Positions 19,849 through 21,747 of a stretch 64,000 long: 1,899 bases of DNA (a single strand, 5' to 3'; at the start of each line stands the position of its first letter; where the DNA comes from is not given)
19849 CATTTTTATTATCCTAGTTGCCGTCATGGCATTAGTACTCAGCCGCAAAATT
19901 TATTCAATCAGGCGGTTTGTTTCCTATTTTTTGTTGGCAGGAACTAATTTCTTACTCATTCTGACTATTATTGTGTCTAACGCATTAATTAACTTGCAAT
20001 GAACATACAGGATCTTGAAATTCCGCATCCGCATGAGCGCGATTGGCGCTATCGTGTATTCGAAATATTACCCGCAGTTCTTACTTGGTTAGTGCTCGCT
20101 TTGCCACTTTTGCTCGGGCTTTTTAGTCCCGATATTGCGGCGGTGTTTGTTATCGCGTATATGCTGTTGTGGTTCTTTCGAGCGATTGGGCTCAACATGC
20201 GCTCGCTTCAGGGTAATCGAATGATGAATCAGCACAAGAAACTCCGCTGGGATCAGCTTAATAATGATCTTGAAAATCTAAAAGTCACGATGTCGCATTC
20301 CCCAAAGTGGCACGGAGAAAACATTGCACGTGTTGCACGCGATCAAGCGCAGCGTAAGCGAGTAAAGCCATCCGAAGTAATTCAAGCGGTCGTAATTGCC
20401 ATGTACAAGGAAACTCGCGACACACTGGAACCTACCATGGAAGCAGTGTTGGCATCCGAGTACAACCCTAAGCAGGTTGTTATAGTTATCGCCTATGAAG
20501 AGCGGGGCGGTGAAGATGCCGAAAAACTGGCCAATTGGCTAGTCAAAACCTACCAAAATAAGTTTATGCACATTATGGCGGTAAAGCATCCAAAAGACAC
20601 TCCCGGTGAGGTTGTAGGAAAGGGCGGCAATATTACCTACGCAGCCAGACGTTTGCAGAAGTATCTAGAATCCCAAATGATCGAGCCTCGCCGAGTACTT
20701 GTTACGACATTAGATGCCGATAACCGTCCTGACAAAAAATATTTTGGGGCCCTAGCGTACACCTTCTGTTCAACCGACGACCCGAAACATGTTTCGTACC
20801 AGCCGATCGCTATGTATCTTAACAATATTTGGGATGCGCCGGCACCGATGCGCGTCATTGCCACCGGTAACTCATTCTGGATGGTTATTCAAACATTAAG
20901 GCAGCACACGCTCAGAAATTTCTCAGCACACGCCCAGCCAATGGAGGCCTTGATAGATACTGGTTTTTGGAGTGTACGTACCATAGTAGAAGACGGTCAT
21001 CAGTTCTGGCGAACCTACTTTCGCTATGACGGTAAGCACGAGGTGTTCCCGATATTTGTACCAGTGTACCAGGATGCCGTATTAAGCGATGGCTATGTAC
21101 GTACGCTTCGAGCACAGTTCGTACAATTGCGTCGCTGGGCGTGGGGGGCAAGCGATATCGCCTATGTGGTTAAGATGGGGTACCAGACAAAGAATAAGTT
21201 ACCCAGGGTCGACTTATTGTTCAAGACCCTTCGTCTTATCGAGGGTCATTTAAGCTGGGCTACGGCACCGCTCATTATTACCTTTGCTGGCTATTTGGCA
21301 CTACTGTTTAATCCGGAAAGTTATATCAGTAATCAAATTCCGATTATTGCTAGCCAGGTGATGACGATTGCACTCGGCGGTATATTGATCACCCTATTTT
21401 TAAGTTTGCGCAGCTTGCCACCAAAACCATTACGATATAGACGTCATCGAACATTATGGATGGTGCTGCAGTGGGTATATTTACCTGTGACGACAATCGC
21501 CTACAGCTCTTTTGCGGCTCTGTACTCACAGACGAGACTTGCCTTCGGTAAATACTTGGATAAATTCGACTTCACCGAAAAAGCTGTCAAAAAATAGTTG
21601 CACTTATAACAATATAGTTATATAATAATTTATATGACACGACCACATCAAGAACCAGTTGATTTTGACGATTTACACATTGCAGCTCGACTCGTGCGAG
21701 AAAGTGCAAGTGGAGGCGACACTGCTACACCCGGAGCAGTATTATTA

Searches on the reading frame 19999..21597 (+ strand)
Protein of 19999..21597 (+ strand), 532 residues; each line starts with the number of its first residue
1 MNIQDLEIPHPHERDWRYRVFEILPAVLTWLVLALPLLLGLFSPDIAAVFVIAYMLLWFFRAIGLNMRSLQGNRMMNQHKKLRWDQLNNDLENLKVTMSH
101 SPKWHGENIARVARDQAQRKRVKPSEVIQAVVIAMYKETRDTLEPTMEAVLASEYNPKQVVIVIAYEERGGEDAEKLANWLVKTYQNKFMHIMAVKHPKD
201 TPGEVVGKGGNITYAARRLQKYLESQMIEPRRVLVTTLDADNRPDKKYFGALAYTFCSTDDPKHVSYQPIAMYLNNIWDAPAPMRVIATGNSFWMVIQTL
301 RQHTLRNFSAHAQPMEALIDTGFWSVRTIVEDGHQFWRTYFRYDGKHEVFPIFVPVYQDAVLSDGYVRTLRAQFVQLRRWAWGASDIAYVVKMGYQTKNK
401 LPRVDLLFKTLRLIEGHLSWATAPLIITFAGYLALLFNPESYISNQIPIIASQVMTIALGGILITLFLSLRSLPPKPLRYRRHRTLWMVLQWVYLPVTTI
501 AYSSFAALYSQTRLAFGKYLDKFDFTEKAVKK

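Call 76: search_protein_families(library=pfam, proteins=[window:19999-21597:+], max_evalue=0.001)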
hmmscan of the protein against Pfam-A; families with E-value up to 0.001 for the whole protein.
window:19999-21597:+ (532 aa): 1 family
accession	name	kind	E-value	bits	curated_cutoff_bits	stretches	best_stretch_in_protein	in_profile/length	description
PF13641.12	Glyco_tranf_2_3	-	0.00065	20.2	27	1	130-342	4-196/230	Glycosyltransferase like family 2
